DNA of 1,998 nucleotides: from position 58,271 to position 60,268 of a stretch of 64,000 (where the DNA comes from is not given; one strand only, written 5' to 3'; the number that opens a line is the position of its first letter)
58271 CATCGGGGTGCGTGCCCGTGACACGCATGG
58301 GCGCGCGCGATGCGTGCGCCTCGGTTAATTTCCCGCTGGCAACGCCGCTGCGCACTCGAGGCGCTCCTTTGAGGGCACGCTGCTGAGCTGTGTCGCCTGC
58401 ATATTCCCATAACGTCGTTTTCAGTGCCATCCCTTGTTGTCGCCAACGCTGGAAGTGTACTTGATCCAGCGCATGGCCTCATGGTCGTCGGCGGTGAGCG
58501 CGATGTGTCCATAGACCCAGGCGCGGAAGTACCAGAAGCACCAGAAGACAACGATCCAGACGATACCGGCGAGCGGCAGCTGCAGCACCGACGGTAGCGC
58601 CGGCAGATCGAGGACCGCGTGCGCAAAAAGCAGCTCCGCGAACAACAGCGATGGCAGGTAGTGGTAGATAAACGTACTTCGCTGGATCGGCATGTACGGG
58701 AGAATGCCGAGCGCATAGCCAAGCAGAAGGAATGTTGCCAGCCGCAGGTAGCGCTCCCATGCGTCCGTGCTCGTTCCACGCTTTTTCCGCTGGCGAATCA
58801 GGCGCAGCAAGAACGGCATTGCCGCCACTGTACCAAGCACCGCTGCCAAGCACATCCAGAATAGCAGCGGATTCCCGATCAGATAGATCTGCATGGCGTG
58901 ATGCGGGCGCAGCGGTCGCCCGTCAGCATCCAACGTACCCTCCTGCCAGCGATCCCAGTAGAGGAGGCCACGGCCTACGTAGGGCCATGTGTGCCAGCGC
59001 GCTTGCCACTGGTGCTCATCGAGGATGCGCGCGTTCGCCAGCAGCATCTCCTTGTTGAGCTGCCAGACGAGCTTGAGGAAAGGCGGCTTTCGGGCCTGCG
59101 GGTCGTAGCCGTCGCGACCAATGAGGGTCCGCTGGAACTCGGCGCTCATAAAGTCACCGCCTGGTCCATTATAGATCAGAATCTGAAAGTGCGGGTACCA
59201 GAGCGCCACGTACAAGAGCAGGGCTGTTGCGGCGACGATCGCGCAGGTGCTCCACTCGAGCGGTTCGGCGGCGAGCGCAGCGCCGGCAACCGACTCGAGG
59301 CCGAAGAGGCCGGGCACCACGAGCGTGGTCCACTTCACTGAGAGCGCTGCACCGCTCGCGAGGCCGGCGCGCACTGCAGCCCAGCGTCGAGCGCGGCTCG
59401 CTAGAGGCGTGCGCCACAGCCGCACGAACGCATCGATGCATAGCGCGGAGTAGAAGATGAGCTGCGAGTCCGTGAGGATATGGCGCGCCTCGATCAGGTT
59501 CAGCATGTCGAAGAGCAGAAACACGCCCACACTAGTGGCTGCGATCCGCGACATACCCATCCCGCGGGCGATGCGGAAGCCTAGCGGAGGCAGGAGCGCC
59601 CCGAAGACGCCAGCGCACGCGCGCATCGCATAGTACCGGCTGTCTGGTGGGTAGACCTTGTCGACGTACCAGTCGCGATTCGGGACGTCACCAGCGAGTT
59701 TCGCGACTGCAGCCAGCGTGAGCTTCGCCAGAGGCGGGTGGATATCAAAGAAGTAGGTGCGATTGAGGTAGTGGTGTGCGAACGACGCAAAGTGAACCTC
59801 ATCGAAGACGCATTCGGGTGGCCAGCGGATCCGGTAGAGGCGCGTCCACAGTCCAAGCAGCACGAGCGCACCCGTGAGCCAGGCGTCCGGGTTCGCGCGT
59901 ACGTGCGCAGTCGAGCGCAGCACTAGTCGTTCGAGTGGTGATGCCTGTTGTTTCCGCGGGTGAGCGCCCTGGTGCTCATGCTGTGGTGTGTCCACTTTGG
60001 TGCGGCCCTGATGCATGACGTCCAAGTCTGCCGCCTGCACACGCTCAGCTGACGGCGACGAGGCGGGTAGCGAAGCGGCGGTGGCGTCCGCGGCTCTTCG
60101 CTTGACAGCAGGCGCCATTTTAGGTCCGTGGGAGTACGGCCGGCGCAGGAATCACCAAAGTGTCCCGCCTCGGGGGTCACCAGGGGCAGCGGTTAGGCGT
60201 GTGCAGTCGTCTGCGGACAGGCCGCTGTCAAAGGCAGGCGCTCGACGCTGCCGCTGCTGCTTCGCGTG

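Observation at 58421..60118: PMT-family O-mannosyltransferase lacking the MIR-domain loop (bacterial-type architecture) in a eukaryotic gene context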

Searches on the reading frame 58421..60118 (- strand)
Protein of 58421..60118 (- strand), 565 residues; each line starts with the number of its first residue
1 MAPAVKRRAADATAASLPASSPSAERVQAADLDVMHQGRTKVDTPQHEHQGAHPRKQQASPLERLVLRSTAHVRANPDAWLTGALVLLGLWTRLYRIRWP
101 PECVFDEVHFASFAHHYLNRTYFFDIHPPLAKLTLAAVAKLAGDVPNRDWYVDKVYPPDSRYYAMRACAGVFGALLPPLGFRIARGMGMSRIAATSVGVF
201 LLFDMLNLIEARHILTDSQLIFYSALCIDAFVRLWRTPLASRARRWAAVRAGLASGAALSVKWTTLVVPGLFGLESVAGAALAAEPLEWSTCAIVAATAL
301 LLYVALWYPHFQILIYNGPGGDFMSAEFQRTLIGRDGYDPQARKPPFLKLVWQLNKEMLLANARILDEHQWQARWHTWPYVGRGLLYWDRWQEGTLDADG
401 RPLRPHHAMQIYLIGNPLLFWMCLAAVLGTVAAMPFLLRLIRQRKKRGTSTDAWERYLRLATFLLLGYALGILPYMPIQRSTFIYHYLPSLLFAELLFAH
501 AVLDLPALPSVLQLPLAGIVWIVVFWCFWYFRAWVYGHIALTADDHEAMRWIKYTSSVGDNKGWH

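Call 3: search_protein_families(library=pfam, proteins=[window:58421-60118:-], max_evalue=10)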
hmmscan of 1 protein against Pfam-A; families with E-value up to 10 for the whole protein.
window:58421-60118:- (565 aa): 4 families
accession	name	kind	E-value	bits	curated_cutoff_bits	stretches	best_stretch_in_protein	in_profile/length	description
PF02366.24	PMT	-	5.2e-36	124.9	22.7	1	85-274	3-194/245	Dolichyl-phosphate-mannose-protein mannosyltransferase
PF16192.10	PMT_4TMC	-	2.3e-35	122.3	32.4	1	347-553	1-200/202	C-terminal four TMM region of protein-O-mannosyltransferase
PF23995.1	DUF7313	-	0.094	13.2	27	1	254-305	79-130/146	Domain of unknown function (DUF7313)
PF03339.19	Pox_L3_FP4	-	0.11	11.9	25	1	82-125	171-216/316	Poxvirus L3/FP4 protein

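Call 4: search_protein_families(library=ncbifam, proteins=[window:58421-60118:-], max_evalue=1)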
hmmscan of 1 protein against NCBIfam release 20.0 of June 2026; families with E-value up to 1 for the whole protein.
window:58421-60118:- (565 aa): 0 families

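Call 5: search_solved_structures(query=window:58421-60118:-, max_evalue=1, show_alignments=2)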
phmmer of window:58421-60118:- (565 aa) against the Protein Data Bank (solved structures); distinct sequences matched with E-value up to 1: 4.
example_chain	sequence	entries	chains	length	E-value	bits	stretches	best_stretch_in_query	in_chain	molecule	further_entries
9e61_A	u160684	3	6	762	7.1e-35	123.7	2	41-332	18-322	Dolichyl-phosphate-mannose--protein mannosyltransferase 4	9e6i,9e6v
6p25_A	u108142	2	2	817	7.6e-34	120.3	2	81-333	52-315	Dolichyl-phosphate-mannose--protein mannosyltransferase 1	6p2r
6p25_B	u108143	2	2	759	1.6e-33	119.3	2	86-337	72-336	Dolichyl-phosphate-mannose--protein mannosyltransferase 2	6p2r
9i5k_A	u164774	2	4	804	1.5e-31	112.7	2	77-333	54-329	Dolichyl-phosphate-mannose--protein mannosyltransferase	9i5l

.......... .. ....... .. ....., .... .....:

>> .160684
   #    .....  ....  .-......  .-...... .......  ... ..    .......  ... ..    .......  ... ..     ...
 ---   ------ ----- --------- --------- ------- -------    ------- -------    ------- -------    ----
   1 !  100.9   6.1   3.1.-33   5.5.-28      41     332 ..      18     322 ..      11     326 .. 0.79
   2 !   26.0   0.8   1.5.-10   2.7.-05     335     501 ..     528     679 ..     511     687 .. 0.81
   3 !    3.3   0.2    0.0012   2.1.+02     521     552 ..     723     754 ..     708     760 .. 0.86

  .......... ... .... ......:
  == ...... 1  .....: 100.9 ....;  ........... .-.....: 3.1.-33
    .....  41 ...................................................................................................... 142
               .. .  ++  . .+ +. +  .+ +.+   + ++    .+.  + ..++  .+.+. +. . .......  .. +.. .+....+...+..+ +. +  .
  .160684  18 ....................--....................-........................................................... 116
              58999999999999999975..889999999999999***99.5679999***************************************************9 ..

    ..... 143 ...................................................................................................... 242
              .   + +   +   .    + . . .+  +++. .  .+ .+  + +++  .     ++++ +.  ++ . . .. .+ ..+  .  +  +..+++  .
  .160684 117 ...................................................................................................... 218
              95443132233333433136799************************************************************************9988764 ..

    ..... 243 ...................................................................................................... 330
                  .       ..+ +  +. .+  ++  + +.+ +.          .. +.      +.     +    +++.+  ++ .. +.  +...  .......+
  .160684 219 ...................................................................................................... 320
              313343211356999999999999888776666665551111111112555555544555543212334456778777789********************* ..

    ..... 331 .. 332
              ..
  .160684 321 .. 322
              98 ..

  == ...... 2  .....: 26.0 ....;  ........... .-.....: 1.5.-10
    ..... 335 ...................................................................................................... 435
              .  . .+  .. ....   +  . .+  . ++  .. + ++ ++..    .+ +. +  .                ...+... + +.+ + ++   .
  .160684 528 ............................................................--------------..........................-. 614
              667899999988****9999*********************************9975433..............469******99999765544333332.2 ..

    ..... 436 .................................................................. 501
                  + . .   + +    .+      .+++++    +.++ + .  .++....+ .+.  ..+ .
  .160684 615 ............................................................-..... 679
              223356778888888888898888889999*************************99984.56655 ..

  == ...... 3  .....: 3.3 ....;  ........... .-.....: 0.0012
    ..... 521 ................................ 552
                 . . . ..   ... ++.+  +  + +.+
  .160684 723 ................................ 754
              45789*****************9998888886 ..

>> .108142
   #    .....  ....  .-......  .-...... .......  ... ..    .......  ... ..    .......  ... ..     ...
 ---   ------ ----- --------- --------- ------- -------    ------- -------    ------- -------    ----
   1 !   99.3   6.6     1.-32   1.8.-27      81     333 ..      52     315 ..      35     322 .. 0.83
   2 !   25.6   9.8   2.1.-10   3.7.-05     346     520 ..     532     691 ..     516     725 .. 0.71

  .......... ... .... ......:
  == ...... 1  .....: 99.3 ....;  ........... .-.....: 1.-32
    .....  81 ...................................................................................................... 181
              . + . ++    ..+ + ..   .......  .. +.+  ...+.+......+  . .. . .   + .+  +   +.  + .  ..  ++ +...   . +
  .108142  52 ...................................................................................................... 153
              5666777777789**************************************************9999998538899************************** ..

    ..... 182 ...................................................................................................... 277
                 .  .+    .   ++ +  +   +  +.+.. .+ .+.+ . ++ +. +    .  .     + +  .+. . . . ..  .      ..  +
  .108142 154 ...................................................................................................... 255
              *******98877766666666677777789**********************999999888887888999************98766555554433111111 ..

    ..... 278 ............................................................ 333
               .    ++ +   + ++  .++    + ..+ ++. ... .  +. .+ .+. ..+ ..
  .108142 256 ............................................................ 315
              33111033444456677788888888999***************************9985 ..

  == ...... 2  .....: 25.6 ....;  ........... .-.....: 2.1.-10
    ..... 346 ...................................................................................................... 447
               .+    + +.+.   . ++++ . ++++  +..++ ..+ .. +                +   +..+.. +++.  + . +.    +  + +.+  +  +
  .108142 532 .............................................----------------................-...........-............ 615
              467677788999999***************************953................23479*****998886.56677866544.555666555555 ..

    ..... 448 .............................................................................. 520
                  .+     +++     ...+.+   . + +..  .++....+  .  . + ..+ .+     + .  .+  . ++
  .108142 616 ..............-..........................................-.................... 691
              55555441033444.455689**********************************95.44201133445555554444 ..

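Call 6: find_homologous_proteins(query=window:58421-60118:-)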
Query window:58421-60118:- (565 aa): 69 proteins with E <= 0.001 among 8000 candidates.
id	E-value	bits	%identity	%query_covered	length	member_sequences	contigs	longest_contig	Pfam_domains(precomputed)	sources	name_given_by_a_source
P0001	0.0e+0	1286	98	100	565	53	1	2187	PF02366.25,PF16192.11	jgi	jgi:dolichyl-phosphate-mannose-protein mannosyltransferase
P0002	1.3e-287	973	74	100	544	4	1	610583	PF02366.25,PF16192.11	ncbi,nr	ncbi:hypothetical protein CCYA_CCYA10G2985 [Cyanidiococcus yangmingshanensis]|nr:hypothetical protei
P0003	2.0e-280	950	84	85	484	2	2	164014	PF02366.25,PF16192.11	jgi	jgi:dolichyl-phosphate-mannose-protein mannosyltransferase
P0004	3.2e-218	744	68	84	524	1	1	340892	PF02366.25,PF16192.11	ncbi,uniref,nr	ncbi:hypothetical protein CDCA_CDCA14G3744 [Cyanidium caldarium]|uniref:Dolichyl-phosphate-mannose--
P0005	6.6e-79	284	35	92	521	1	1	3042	PF02366.25,PF16192.11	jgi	-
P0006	1.2e-75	273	37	82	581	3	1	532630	PF02366.25,PF16192.11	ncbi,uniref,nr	ncbi:Dolichyl-phosphate-mannose--protein mannosyltransferase [Cyanidiococcus yangmingshanensis]|unir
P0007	7.3e-75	271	34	93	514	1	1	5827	PF02366.25,PF16192.11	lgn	-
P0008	3.1e-74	269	32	93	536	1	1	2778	PF02366.25,PF16192.11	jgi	-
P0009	3.4e-72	262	34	94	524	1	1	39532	PF02366.25,PF16192.11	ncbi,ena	-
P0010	1.3e-71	260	34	92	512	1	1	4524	PF02366.25,PF16192.11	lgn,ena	-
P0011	3.1e-70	255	34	88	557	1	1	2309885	PF02366.25,PF16192.11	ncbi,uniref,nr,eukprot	ncbi:Dolichyl-phosphate-mannose--protein mannosyltransferase 1 [Porphyridium purpureum]|uniref:Dolic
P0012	5.4e-66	241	34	83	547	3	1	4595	PF02366.25,PF16192.11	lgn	-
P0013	6.0e-65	238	34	83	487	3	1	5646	PF02366.25,PF16192.11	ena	-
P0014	3.1e-64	236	34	80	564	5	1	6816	PF02366.25,PF16192.11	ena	-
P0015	4.0e-60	222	34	77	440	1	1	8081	PF02366.25,PF16192.11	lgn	-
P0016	1.8e-58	217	33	82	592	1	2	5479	PF02366.25,PF16192.11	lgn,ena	-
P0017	3.8e-58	216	32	85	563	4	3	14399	PF02366.25,PF16192.11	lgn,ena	-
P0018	6.8e-52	195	33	52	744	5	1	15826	PF02366.25,PF16192.11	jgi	jgi:dolichyl-phosphate-mannose--protein O-mannosyl transferase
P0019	7.5e-52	195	33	56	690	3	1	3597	PF02366.25,PF16192.11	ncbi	-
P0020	7.1e-50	188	34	73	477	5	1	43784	PF02366.25,PF16192.11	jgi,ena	-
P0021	2.7e-49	186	28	83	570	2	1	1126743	PF02366.25,PF16192.11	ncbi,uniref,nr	ncbi:dolichyl-phosphate-mannose--protein mannosyltransferase [Anaeramoeba flamelloides]|uniref:Dolic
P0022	2.8e-49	186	29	76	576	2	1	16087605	PF02366.25,PF16192.11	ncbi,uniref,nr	ncbi:dolichyl-phosphate-mannose--protein mannosyltransferase [Anaeramoeba flamelloides]|uniref:Dolic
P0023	6.0e-49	185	32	83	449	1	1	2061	PF02366.25,PF16192.11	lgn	-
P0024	1.4e-48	184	30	82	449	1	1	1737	PF02366.25,PF16192.11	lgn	-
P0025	7.6e-48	181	29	53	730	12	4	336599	PF02366.25,PF16192.11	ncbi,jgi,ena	jgi:dolichyl-phosphate-mannose--protein O-mannosyl transferase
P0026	1.3e-47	181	30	71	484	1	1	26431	PF02366.25,PF16192.11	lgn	-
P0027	3.0e-47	179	29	53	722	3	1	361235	PF02366.25,PF16192.11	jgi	jgi:dolichyl-phosphate-mannose--protein O-mannosyl transferase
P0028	6.5e-47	178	30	84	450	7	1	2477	PF02366.25,PF16192.11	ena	-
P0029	9.7e-47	178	29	83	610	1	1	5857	PF02366.25,PF16192.11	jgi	jgi:dolichyl-phosphate-mannose--protein O-mannosyl transferase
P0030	1.2e-45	174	31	78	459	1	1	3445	PF02366.25,PF16192.11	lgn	-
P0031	3.3e-44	169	29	72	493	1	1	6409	PF02366.25,PF16192.11,PF13231.13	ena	-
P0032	5.4e-44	169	31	80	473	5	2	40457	PF02366.25,PF16192.11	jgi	-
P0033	9.3e-44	168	31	74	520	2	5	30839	PF02366.25,PF16192.11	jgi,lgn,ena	-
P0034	1.6e-43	167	32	74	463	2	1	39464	PF02366.25,PF16192.11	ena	-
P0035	1.6e-43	167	36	32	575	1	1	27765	PF02366.25,PF16192.11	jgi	jgi:hypothetical protein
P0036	3.2e-43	166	30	83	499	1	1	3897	PF02366.25,PF16192.11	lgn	-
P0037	2.1e-42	164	31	70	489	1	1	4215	PF02366.25,PF16192.11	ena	-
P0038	2.4e-42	163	31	78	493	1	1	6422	PF02366.25,PF16192.11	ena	-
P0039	4.2e-42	163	30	84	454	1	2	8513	PF02366.25,PF16192.11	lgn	-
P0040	6.2e-41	159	29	72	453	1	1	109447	PF02366.25,PF16192.11,PF13231.13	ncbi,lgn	-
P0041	2.1e-40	157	31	73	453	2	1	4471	PF02366.25,PF16192.11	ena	-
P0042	1.6e-39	154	30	76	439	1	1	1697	PF02366.25,PF16192.11,PF13231.13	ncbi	-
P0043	1.4e-38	151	31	72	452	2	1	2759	PF02366.25,PF16192.11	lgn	-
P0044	1.5e-38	151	28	72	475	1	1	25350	PF02366.25,PF16192.11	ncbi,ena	-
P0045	2.8e-38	150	30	52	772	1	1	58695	PF02815.26,PF02366.25,PF16192.11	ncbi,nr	ncbi:hypothetical protein H0H92_013556 [Tricholoma furcatifolium]|nr:hypothetical protein H0H92_0135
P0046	3.3e-38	150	28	56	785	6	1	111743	PF02815.26,PF02366.25,PF16192.11,PF13231.13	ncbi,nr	ncbi:hypothetical protein C0989_005520 [Termitomyces sp. Mn162]|nr:hypothetical protein C0989_005520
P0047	1.0e-37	148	34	45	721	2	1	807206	PF02815.26,PF02366.25,PF16192.11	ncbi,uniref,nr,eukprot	ncbi:PMT-domain-containing protein [Rhizoclosmatium globosum]|uniref:Dolichyl-phosphate-mannose--pro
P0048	3.7e-37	146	30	56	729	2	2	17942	PF02815.26,PF02366.25,PF16192.11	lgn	-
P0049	6.3e-37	145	30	83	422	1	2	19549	PF02366.25,PF16192.11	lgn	-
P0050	1.4e-35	141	27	75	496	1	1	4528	PF02366.25,PF16192.11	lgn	-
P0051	1.9e-35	141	28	76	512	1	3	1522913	PF02366.25,PF16192.11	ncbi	ncbi:MAG: phospholipid carrier-dependent glycosyltransferase [Agarilytica sp.]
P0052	2.6e-35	140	32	74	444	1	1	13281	PF02366.25,PF16192.11,PF13231.13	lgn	-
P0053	8.6e-35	138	28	53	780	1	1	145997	PF02815.26,PF02366.25,PF16192.11,PF13231.13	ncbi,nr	ncbi:hypothetical protein ONZ45_g3254 [Pleurotus djamor]|nr:hypothetical protein ONZ45_g3254 [Pleuro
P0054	1.5e-34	138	29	83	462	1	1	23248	PF02366.25,PF16192.11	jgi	-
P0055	1.5e-34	138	31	45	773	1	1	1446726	PF02815.26,PF02366.25,PF16192.11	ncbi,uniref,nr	ncbi:hypothetical protein D9615_003615 [Tricholomella constricta]|uniref:Dolichyl-phosphate-mannose-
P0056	3.5e-34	136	31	46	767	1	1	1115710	PF02815.26,PF02366.25,PF16192.11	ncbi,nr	ncbi:glycosyltransferase family 39 protein [Hydnomerulius pinastri MD-312]|nr:glycosyltransferase fa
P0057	5.1e-34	136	30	46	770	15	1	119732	PF02815.26,PF02366.25,PF16192.11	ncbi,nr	ncbi:glycosyltransferase family 39 protein [Boletus coccyginus]|nr:glycosyltransferase family 39 pro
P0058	7.3e-34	135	31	74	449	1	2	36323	PF02366.25,PF16192.11,PF13231.13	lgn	-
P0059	8.1e-34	135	30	45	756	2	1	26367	PF02815.26,PF02366.25,PF16192.11,PF13231.13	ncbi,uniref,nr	ncbi:glycosyltransferase family 39 protein [Cylindrobasidium torrendii FP15055 ss-10]|uniref:Dolichy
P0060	8.5e-34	135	29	47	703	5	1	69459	PF02815.26,PF02366.25,PF16192.11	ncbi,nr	ncbi:hypothetical protein HDV06_005947 [Boothiomyces sp. JEL0866]|nr:hypothetical protein HDV06_0059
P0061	3.3e-33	133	30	52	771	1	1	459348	PF02815.26,PF02366.25,PF16192.11,PF13231.13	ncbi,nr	ncbi:glycosyltransferase family 39 protein [Cytidiella melzeri]|nr:glycosyltransferase family 39 pro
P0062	9.2e-33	132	30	70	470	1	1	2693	PF02366.25,PF16192.11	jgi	-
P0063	2.0e-32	131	35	44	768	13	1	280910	PF02815.26,PF02366.25,PF16192.11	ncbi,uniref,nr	ncbi:unnamed protein product [Tuber aestivum]|uniref:Dolichyl-phosphate-mannose--protein mannosyltra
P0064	1.0e-31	128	28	50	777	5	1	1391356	PF02815.26,PF02366.25,PF16192.11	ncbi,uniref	ncbi:glycosyltransferase family 39 protein [Favolaschia claudopus]|uniref:Dolichyl-phosphate-mannose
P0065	1.9e-31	127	27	73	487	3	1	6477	PF02366.25,PF16192.11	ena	-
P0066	2.9e-30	123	32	44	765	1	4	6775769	PF02815.26,PF02366.25,PF16192.11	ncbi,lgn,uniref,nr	ncbi:uncharacterized protein UV8b_02987 [Ustilaginoidea virens]|uniref:Dolichyl-phosphate-mannose--p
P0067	2.4e-25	107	29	84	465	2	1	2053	PF02366.25,PF16192.11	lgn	-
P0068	5.9e-25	106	31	73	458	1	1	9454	PF02366.25,PF16192.11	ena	-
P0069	9.6e-13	66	27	85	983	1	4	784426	PF02366.25,PF16192.11,PF13231.13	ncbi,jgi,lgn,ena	-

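Call 7: find_encoding_contigs(protein=window:58421-60118:-, flank=10000, max_places=4)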
Protein window:58421-60118:- (565 aa): no gene with exactly this product is on record in the collection.

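Call 14: find_encoding_contigs(protein=P0002, flank=10000, max_places=2)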
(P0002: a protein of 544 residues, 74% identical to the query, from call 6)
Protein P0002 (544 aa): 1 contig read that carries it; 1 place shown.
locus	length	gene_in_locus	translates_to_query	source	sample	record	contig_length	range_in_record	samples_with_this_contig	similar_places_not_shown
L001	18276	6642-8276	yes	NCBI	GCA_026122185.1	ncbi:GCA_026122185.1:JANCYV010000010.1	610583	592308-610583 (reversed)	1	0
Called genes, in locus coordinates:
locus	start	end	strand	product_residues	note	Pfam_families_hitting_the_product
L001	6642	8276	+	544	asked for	PF02366:PMT, PF16192:PMT_4TMC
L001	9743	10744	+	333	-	PF03152:UFD1_N1, PF24842:UFD1_N2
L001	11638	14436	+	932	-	PF07460:NUMOD3 (weak)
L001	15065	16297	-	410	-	-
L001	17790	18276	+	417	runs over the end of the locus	PF01761:DHQ_synthase, PF24621:DHQS_C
